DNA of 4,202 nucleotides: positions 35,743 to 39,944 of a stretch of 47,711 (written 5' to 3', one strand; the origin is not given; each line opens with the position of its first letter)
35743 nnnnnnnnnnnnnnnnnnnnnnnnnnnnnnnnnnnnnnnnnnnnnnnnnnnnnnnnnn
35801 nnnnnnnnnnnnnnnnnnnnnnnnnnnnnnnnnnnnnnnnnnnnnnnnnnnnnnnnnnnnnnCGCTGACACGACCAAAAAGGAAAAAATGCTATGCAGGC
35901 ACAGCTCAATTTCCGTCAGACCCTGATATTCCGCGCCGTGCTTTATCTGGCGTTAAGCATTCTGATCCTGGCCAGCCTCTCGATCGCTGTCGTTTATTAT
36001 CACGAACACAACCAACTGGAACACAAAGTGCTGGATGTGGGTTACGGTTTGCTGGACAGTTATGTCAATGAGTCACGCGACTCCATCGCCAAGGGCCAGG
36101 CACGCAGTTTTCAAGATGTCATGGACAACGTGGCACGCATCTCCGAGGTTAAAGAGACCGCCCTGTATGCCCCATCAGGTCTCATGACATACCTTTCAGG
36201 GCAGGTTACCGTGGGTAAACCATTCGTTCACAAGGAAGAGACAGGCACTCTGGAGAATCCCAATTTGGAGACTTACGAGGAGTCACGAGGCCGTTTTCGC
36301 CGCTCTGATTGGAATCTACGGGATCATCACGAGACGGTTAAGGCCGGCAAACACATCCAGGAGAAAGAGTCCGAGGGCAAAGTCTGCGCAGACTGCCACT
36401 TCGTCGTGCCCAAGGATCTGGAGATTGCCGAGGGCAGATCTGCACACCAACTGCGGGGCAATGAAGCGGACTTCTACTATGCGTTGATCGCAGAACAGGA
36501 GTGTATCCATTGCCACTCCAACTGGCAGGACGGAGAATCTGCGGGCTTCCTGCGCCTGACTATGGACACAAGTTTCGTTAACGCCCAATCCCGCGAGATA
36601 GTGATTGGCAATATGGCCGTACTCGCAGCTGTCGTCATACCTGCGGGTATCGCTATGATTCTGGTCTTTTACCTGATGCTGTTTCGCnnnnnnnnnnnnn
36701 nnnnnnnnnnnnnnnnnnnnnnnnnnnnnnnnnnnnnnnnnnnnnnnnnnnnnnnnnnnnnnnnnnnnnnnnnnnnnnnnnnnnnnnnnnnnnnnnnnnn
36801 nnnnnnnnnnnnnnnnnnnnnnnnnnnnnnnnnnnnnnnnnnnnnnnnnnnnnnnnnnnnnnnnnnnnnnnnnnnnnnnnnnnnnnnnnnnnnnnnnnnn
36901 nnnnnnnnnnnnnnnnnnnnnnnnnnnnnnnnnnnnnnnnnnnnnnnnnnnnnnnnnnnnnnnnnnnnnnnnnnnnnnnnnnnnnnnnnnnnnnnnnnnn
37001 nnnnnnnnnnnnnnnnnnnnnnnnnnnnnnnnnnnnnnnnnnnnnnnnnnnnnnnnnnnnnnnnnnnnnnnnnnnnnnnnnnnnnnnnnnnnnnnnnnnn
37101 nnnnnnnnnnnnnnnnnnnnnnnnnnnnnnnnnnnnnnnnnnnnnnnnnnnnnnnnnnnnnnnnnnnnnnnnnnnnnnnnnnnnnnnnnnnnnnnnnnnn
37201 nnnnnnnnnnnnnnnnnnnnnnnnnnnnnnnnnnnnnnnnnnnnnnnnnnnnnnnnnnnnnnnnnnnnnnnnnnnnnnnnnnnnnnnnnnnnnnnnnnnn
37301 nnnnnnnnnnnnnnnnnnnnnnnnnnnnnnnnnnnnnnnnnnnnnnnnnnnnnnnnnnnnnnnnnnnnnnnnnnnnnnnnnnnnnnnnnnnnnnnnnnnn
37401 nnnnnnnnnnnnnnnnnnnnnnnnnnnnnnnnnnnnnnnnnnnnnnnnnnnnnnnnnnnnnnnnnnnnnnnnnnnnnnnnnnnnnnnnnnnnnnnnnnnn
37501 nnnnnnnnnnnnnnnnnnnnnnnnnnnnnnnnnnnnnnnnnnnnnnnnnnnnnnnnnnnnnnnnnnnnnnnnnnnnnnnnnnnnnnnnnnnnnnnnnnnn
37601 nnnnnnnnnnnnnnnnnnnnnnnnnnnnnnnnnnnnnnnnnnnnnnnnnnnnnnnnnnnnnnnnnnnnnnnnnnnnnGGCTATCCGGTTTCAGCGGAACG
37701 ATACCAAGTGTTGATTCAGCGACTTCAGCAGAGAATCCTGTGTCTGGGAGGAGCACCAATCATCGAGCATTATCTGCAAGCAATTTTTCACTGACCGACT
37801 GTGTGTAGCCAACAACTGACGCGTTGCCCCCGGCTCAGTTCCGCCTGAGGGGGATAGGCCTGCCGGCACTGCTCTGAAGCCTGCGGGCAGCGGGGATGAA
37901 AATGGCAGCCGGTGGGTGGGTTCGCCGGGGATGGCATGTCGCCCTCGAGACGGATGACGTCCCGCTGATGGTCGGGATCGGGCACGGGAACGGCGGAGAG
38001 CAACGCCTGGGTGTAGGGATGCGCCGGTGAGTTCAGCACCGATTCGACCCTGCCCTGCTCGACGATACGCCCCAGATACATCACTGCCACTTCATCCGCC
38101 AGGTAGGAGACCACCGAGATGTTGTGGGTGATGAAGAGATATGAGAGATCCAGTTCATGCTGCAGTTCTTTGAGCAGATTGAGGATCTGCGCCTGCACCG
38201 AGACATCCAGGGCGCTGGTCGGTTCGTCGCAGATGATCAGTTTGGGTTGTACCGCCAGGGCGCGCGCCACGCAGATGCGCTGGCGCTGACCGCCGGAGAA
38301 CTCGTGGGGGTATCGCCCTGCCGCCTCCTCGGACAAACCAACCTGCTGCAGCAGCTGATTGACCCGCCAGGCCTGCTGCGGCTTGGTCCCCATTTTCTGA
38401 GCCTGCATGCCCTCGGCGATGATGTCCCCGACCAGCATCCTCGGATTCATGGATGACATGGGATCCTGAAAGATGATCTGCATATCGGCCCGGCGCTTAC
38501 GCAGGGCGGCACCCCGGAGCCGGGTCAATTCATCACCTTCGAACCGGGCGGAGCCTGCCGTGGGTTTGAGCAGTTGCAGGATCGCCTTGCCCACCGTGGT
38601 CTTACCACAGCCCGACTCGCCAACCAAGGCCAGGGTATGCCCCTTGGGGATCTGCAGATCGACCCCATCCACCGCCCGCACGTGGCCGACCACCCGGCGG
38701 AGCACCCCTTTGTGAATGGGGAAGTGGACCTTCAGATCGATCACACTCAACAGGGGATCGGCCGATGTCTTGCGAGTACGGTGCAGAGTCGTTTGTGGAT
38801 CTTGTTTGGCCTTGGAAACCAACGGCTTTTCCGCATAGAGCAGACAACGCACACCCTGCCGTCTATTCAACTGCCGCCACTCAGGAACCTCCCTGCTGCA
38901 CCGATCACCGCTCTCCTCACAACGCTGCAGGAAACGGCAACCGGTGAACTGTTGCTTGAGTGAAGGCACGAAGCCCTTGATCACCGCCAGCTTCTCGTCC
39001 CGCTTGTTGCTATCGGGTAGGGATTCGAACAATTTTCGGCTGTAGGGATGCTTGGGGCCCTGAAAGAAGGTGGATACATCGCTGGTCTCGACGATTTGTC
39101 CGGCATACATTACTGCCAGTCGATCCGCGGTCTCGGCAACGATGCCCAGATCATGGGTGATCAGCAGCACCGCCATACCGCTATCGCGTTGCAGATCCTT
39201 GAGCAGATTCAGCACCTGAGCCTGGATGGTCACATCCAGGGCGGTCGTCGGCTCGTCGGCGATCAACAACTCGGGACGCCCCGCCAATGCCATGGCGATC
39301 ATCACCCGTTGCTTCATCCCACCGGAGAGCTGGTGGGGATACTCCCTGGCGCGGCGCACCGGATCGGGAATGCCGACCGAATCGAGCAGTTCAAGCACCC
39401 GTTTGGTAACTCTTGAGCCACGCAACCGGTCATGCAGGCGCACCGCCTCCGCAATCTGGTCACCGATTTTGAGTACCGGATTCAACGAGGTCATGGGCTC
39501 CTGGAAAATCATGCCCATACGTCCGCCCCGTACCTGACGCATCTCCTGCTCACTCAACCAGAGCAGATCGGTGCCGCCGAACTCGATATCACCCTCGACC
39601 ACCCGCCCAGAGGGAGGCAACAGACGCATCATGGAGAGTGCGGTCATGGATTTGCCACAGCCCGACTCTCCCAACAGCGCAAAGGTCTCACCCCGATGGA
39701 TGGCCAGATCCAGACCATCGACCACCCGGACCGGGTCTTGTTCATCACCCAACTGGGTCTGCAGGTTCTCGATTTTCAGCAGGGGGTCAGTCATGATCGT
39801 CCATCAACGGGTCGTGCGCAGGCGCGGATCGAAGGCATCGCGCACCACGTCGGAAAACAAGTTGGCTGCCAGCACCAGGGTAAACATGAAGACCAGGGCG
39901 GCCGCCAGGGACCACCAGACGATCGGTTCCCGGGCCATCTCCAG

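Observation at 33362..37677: [NiFe]-hydrogenase genes fused into an operon with a heme-c chemoreceptor: candidate periplasmic H2-taxis sensor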

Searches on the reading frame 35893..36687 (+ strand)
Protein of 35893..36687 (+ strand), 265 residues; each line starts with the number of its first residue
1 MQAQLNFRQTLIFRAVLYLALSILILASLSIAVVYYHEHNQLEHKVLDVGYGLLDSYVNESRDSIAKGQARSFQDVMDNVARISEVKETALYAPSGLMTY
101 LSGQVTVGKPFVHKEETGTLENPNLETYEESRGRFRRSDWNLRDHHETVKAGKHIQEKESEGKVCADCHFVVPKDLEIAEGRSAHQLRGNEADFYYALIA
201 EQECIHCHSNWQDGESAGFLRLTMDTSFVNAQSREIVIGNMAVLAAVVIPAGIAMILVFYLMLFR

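Call 32: find_homologous_proteins(query=window:35893-36684:+)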
Query seq(264 aa) (264 aa): 6 proteins with E <= 0.001 among 696 candidates.
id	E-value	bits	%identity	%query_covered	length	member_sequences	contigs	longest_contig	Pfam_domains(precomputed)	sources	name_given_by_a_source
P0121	3.4e-80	288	81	62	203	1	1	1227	-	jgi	jgi:hypothetical protein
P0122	4.2e-68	248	71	61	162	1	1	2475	-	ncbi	-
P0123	2.3e-60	223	43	94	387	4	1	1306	PF00672.31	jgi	jgi:hypothetical protein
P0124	1.8e-31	128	65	35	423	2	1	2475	PF00015.27,PF00672.31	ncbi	-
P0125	6.6e-24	103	76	28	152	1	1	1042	PF02579.23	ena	-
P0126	3.9e-10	58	90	16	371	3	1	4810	PF00015.27,PF00672.31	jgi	jgi:methyl-accepting chemotaxis protein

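Call 47: search_protein_representatives(protein=window:35893-36687:+)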
Query: 265 residues. Proteins with E-value up to 0.001 (for the whole library): 74; up to 1e-10: 61; up to 1e-30: 52. The best 74 are listed.
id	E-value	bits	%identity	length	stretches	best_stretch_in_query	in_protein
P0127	8.8e-129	445.1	74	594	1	1-265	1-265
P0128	2.7e-78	279.7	53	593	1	3-265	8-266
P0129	2.8e-78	279.7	60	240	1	22-219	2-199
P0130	5.7e-76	272.1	45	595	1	4-265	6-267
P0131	6.2e-76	272.0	47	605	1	4-263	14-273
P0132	1.0e-74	268.0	45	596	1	4-265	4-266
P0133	7.5e-70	252.1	45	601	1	4-265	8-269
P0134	1.9e-66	241.0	40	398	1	1-260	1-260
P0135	1.5e-63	231.5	44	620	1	6-264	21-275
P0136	3.0e-62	227.2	41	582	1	4-265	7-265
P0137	9.7e-62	225.5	37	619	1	5-264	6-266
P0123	2.5e-61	224.2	43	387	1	17-265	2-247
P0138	4.8e-61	223.2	42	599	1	8-262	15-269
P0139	1.4e-60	221.7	43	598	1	2-264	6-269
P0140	4.1e-60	220.2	40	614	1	5-264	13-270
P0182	8.0e-20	88.2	46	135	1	92-213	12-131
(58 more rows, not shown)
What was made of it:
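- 35998..36603 (+): Periplasmic sensor domain (about aa 36-237), predicted PAS/Cache (PDC)-like fold. 74 hits among 1.84e9 representatives (call 47).
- Tried and rejected: The exhaustive representative search was needed instead (call 47).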

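Call 55: find_related_loci(query=A4, collection=metagenome_contigs, flank=6000)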
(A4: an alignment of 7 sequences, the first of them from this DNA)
Query A4 (262 aa) in metagenome_contigs; peptide patterns used: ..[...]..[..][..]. (x = any residue, [..] = any of these).
68 stretches matched a pattern; 6 encode a relative of the query (tblastn E <= 1e-3); 6 distinct loci.
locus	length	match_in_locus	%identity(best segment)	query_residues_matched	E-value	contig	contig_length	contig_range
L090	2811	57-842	82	1-262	2e-162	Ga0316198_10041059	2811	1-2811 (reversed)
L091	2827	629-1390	44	5-262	2e-75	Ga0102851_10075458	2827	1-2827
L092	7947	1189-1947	42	9-262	1e-70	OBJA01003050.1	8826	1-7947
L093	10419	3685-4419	39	7-258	6e-54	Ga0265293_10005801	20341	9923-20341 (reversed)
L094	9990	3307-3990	39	7-241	8e-53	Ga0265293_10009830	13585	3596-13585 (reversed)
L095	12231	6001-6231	39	147-225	2e-17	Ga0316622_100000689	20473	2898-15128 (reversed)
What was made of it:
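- Tried and rejected: A 7-sequence alignment produced one pattern and six loci (call 55).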

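Call 59: find_homologous_proteins(query=A3, max_evalue=0.00001)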
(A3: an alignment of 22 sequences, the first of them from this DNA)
Query A3 (22 sequences) (262 aa, profile of the alignment): 11 proteins with E <= 0.00001 among 3881 candidates.
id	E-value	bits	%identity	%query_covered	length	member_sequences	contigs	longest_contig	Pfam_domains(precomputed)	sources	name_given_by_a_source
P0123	7.0e-86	306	43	94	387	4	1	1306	PF00672.31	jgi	jgi:hypothetical protein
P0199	2.7e-67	245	32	82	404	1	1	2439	PF00990.27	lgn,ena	-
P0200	6.5e-63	230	44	71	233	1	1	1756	-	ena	-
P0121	4.2e-53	198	81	62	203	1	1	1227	-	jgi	jgi:hypothetical protein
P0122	3.5e-50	189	71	62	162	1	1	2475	-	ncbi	-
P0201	4.6e-42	162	29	51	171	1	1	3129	-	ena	-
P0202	7.5e-36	142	28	50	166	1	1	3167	-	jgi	-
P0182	5.2e-34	136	41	47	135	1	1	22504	-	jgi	jgi:hypothetical protein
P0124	6.6e-19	86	65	35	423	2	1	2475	PF00015.27,PF00672.31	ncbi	-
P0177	2.7e-18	84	77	32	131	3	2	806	-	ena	-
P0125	2.1e-13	68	76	28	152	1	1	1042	PF02579.23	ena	-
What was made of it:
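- Tried and rejected: The word-indexed protein search with the sensor domain, alone and as a 22-sequence profile, returned only 6 and 11 mostly fragmentary proteins (calls 32, 59).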

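Call 61: find_encoding_contigs(protein=P0199, flank=3000, max_places=2)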
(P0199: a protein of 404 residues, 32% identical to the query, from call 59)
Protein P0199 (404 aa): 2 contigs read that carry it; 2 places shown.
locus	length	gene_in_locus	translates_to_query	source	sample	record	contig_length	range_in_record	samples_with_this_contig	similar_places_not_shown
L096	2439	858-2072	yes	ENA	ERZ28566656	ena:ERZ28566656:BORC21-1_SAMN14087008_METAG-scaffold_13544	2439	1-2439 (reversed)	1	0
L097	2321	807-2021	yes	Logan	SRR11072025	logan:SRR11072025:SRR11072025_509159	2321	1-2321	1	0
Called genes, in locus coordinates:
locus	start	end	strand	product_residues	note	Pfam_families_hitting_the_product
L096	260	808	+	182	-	PF01058:Oxidored_q6, PF14720:NiFe_hyd_SSU_C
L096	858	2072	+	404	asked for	PF00990:GGDEF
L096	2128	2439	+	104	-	?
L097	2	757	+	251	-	?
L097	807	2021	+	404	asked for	PF00990:GGDEF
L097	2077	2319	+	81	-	?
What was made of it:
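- The GGDEF-type sensor P0199 also has an SSU gene directly upstream (call 61).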

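Call 62: find_encoding_contigs(protein=P0182, flank=8000, max_places=2)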
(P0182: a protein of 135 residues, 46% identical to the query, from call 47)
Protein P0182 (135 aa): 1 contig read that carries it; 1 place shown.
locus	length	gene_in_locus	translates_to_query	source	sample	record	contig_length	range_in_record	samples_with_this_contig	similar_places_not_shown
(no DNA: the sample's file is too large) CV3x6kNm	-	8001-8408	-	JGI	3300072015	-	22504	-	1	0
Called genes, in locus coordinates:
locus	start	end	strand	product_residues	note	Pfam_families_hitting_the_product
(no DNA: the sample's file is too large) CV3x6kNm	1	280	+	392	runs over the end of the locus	PF00162:PGK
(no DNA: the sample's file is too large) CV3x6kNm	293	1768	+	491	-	PF00224:PK, PF02887:PK_C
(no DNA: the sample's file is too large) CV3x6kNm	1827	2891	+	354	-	PF01116:F_bP_aldolase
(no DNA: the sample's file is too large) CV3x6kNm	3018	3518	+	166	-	PF00731:AIRC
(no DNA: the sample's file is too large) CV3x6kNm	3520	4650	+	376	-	PF22660:RS_preATP-grasp-like, PF02222:ATP-grasp, PF07478:Dala_Dala_lig_C (faint), PF17769:PurK_C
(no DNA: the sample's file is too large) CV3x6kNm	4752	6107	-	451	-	PF08238:Sel1 (weak), PF00226:DnaJ (weak)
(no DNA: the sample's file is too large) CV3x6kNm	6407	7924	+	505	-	PF00989:PAS, PF08448:PAS_4, PF13426:PAS_9, PF08447:PAS_3, PF00990:GGDEF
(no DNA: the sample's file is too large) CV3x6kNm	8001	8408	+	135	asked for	-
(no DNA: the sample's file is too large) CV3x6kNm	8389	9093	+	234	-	PF00015:MCPsignal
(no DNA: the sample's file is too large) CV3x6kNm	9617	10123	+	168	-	PF13728:TraF, PF00578:AhpC-TSA, PF08534:Redoxin, PF00085:Thioredoxin (faint), PF13098:Thioredoxin_2 (weak), PF13905:Thioredoxin_8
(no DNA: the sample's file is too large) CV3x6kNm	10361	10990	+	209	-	PF01323:DSBA, PF13743:Thioredoxin_5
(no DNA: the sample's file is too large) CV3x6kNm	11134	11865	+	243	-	PF00117:GATase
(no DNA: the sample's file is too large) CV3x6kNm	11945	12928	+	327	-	PF01145:Band_7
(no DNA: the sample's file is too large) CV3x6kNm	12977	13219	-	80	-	-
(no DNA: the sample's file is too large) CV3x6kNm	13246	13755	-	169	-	-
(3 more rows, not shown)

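Call 66: predict_structure(alignment_id=A3)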
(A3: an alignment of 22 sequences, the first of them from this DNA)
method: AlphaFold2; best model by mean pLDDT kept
length: 262 residues; sequences in the alignment: 22
mean_pLDDT: 87.5   pTM: 0.83
mean pLDDT of the five models: 87.5, 87.3, 86.7, 86.4, 85.3
residues with pLDDT >= 90: 137; 70-90: 106; 50-70: 14; < 50: 5
segments of 3 or more residues with pLDDT < 50: 1-5
pLDDT, mean of each block of 10 residues (from residue 1): 55 83 89 89 94 96 80 91 96 93 91 93 92 68 74 92 94 91 93 96 81 91 93 87 89 84 80
secondary structure, 60 per line:
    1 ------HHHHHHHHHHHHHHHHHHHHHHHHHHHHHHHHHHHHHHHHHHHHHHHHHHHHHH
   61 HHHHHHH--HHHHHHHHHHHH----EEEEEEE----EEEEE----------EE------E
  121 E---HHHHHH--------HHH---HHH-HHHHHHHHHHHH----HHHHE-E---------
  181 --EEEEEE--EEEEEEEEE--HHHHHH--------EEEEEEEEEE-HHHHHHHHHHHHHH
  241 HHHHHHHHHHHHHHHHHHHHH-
elements in order: H7-67 H70-81 E86-92 E97-101 H125-130 H149-160 H165-168 E183-188 E191-199 H202-207 E216-225 H227-261
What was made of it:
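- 35998..36603 (+): AF2 model with pLDDT 87.5 and pTM 0.83 (call 66).
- On Methyl-accepting chemotaxis protein: The model shows two long hydrophobic helices (call 66).
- On PAS/Cache (PDC) extracytoplasmic sensor domains: AF2 model with pLDDT 87.5 (call 66).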

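Call 68: fold_search(model_id=the predicted structure, library=pdb)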
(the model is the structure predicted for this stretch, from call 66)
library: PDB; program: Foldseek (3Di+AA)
matches with E <= 10: 385; with E <= 0.001: 2
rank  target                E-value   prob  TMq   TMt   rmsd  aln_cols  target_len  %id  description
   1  9a5d_A                7.7e-04  1.00  0.37  0.19   8.7       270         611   12  Integrative model of WALK-YYCH by crosslinking MS and deep learning (released 2024-09-18)
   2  7dud_A                9.8e-04  1.00  0.32  0.52   8.5       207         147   12  Crystal Structure of erWalK (released 2022-01-19)
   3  4ywz_A                2.9e-03  1.00  0.33  0.54   8.1       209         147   13  Crystal structure of the extracellular receptor domain of the essential sensor kinase WalK from Staphylococcus aureus (released 2016-03-30)
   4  5is1                  4.2e-03  0.99  0.32  0.53   7.8       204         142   13  Crystal structure of the extracellular domain of sensor histidine kinase YycG from Staphylococcus aureus at 2.0 Angstrom (released 2016-07-20)
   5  4ywz_B                8.2e-03  0.99  0.34  0.54   8.2       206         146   13  Crystal structure of the extracellular receptor domain of the essential sensor kinase WalK from Staphylococcus aureus (released 2016-03-30)
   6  9a69_B                8.2e-03  0.77  0.30  0.14  15.9       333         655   12  Integrative model of MCPB-MCPC by crosslinking MS and deep learning (released 2024-09-18)
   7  9a65_B                1.3e-02  0.82  0.36  0.17  15.7       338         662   12  Integrative model of YVAQ-MCPB by crosslinking MS and deep learning (released 2024-09-18)
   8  3b42_B                1.4e-02  0.75  0.20  0.36  16.0       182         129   11  Periplasmic sensor domain of chemotaxis protein GSU0935 (released 2008-04-08)
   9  4jgo_B                4.0e-02  0.90  0.32  0.38   9.4       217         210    7  The crystal structure of sporulation kinase d sensor domain from Bacillus subtilis subsp. (released 2013-05-15)
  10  3lif_A                4.5e-02  0.77  0.28  0.29  10.2       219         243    8  Crystal Structure of the extracellular domain of the putative histidine kinase rpHK1S-Z16 (released 2010-05-05)
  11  6w3r_B                4.8e-02  0.38  0.22  0.22  12.9       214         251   12  Crystal structure of ligand-binding domain of Campylobacter jejuni chemoreceptor Tlp3 in complex with 3-methylisoleuci (released 2020-05-20)
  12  5t7m_A                5.4e-02  0.16  0.21  0.22  19.4       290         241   11  LIGAND BINDING DOMAIN OF PSEUDOMONAS AERUGINOSA PAO1 AMINO ACID CHEMORECEPTOR PCTA IN COMPLEX WITH L-TRP (released 2017-09-20)
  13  3b42_A                7.3e-02  0.60  0.22  0.42  16.9       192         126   12  Periplasmic sensor domain of chemotaxis protein GSU0935 (released 2008-04-08)
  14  3e4p_B                7.3e-02  0.57  0.27  0.28   9.9       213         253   11  Crystal structure of malonate occupied DctB (released 2008-10-21)
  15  5t7m_B                9.3e-02  0.10  0.15  0.16  17.4       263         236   10  LIGAND BINDING DOMAIN OF PSEUDOMONAS AERUGINOSA PAO1 AMINO ACID CHEMORECEPTOR PCTA IN COMPLEX WITH L-TRP (released 2017-09-20)
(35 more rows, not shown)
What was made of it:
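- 35998..36603 (+): Foldseek matches to WalK, KinD, DctB and CitA sensor domains and to the Geobacter heme-c sensors GSU0935 and GSU0582 (call 68).
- On PAS/Cache (PDC) extracytoplasmic sensor domains: Foldseek matches to WalK, KinD, DctB, CitA and GSU0935; the best E is 8e-4 and TM scores are modest (call 68).
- Closest known: Geobacter sulfurreducens heme-c PAS sensor MCPs GSU0582 and GSU0935. Same: These domains are structural neighbours of the model (call 68).
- The predicted fold is that of extracytoplasmic PAS/Cache sensors, including the Geobacter heme-c MCP sensors (calls 66, 68). The Geobacter sensors appear among the fold matches (call 68).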

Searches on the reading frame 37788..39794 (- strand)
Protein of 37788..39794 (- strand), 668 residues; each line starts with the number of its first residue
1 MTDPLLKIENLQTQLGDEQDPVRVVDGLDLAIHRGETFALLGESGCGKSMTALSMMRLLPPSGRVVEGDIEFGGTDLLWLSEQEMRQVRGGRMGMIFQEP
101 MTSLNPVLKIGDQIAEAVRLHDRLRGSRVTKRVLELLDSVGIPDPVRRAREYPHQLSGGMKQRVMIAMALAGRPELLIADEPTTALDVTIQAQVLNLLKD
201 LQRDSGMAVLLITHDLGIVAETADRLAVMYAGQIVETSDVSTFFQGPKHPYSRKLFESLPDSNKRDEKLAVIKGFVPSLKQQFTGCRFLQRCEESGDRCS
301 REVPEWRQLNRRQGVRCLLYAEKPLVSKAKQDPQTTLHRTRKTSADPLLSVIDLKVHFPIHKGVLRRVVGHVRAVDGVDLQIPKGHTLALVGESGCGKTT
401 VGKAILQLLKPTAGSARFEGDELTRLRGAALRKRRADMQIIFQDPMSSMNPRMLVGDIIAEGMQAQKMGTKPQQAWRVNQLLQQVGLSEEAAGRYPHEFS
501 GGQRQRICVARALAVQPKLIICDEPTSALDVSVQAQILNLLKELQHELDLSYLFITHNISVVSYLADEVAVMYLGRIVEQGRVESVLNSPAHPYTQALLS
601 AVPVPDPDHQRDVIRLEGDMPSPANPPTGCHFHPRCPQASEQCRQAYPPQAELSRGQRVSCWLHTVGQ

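Call 5: search_protein_families(library=pfam, proteins=[window:37788-39794:-])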
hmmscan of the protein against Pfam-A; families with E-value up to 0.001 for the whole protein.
window:37788-39794:- (668 aa): 16 families
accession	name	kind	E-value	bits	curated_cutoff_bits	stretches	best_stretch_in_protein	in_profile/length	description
PF00005.33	ABC_tran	-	2.2e-63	213.4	25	2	376-527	2-137/137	ABC transporter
PF08352.17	oligo_HPY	-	3.3e-40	136.8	27.1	2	578-643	1-65/65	Oligopeptide/dipeptide transporter, C-terminal region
PF13304.12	AAA_21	-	1.8e-14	55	27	1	151-219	233-303/304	AAA domain, putative AbiEii toxin, Type IV TA system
PF02463.25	SMC_N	-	3.9e-14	53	40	1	380-564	20-204/220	RecF/RecN/SMC N terminal domain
PF01078.27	Mg_chelatase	-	3.2e-10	40.2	20.3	1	365-457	2-93/207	Magnesium chelatase, subunit ChlI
PF13401.12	AAA_22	-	9.9e-10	39.3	27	1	388-547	8-113/130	AAA domain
PF13555.12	AAA_29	-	1.5e-06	28.3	27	0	376-418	13-54/61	P-loop containing region of AAA domain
PF05621.17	TniB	-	1.5e-06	28.2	22.4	0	508-552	111-157/189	Bacterial TniB protein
PF00004.35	AAA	-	1e-05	26.4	21.2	0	389-485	2-92/131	ATPase family associated with various cellular activities (AAA)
PF13481.12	AAA_25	-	1.6e-05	25.1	27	0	31-57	29-55/195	AAA domain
PF13191.12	AAA_16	-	5.3e-05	24.2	32.6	0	385-423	24-63/167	AAA ATPase domain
PF07728.20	AAA_5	-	7.2e-05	23.2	22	0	389-410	3-24/139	AAA domain (dynein-related subfamily)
PF12775.13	AAA_7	-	8.7e-05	22.6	25.8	0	20-62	18-60/181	P-loop containing dynein motor region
PF00006.31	ATP-synt_ab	-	0.00046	20.3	29.5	0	22-56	2-35/213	ATP synthase alpha/beta family, nucleotide-binding domain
PF05729.18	NACHT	-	0.00059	20.1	26.7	0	386-410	1-25/167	NACHT domain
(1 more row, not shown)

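Call 6: search_protein_families(library=ncbifam, proteins=[window:37788-39794:-])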
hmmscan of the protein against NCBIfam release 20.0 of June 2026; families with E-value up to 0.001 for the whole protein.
window:37788-39794:- (668 aa): 192 families (the best 25 are shown)
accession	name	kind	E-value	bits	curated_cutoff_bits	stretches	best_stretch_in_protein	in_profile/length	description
NF008453.0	PRK11308.1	subfamily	2.1e-193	641.9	408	2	341-663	5-325/334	dipeptide ABC transporter ATP-binding protein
NF011659.0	PRK15079.1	equivalog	2.6e-186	618.1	540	2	344-662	7-329/334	murein tripeptide/oligopeptide ABC transporter ATP binding protein OppF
NF007613.0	PRK10261.1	equivalog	7.3e-182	606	1077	2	326-622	290-588/623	glutathione ABC transporter ATP-binding protein GsiA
NF011713.0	PRK15134.1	equivalog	1.4e-181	604.7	834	3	1-263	1-264/529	microcin C ABC transporter ATP-binding protein YejF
NF008246.0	PRK11022.1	equivalog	6e-178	590.8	541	2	5-317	3-314/326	dipeptide ABC transporter ATP-binding protein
NF007010.1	PRK09473.1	subfamily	1.6e-172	572.5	575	2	5-318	1-312/318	oligopeptide ABC transporter ATP-binding protein OppD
NF043071.1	DppF_dipep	equivalog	8.1e-166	551.4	660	2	341-662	6-325/331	dipeptide ABC transporter ATP-binding subunit DppF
NF043079.1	MMSYN1_0167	equivalog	4e-159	531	740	4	82-291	297-506/561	oligopeptide ABC transporter ATP-binding protein OppD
TIGR02770.1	nickel_nikD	equivalog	2.1e-137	455.9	318.7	2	24-257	1-227/230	nickel import ATP-binding protein NikD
NF043078.1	MMSYN1_0168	equivalog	5.4e-137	458.1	800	5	477-612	472-607/649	oligopeptide ABC transporter ATP-binding protein OppF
TIGR02769.1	nickel_nikE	equivalog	3.1e-132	439.9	332.55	2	348-611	2-262/265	nickel import ATP-binding protein NikE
NF047576.1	opine_ATP_CntF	equivalog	2.6e-126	420.2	385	2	5-258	2-252/264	staphylopine uptake ABC transporter ATP-binding protein CntF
NF047578.1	opine_ATP_CntD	equivalog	5.4e-125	416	380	2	5-258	2-252/266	staphylopine uptake ABC transporter ATP-binding protein CntD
NF007739.0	PRK10419.1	subfamily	3e-121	404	354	2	348-609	3-261/268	nickel ABC transporter ATP-binding protein NikE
NF011674.0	PRK15093.1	equivalog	1.2e-116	389.5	627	2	4-301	2-307/330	putrescine export ABC transporter ATP-binding protein SapD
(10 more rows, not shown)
